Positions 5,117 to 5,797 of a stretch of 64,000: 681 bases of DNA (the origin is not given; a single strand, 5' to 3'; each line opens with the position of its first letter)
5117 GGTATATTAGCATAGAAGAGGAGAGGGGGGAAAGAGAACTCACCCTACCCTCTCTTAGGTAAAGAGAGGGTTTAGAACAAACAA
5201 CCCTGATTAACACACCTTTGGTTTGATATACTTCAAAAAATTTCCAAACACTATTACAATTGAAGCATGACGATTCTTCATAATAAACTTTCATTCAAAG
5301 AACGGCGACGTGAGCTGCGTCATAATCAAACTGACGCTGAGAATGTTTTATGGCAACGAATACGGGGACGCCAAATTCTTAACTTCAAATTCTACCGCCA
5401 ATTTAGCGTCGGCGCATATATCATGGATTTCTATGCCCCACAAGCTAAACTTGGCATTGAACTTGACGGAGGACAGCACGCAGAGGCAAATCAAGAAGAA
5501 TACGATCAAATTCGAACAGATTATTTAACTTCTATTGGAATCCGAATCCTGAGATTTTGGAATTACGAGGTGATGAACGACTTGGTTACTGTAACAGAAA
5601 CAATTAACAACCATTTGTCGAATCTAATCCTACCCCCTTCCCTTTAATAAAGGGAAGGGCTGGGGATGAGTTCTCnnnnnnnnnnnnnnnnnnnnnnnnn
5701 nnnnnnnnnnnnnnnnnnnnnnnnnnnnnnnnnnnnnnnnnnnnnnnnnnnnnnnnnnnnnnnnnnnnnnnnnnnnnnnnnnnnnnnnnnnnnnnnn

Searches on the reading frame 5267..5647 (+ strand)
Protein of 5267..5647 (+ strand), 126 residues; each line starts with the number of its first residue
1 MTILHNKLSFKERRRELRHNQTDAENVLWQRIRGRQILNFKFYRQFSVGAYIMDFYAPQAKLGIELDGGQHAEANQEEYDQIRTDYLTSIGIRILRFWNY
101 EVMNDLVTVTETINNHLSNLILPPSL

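Call 22: search_protein_families(library=ncbifam, proteins=[window:5267-5647:+], max_evalue=0.01)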
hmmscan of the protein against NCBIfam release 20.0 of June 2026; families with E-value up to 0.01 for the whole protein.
window:5267-5647:+ (126 aa): 1 family
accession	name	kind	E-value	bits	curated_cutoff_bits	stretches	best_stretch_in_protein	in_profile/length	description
NF007294.0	PRK09767.1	equivalog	9.3e-25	87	218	1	11-118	6-111/117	DUF559 domain-containing protein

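Call 23: search_protein_families(library=padloc, proteins=[window:5267-5647:+], max_evalue=0.01)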
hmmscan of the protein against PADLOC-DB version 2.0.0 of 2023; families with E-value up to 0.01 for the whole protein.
window:5267-5647:+ (126 aa): 2 families
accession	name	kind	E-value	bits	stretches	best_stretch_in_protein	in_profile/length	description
PDLC02868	DpdF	-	4.4e-09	32.6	1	52-99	83-130/1078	DpdF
PDLC03210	mREase_II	-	9.4e-07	26.4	1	50-119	52-121/294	Type II methyl-directed restriction enzyme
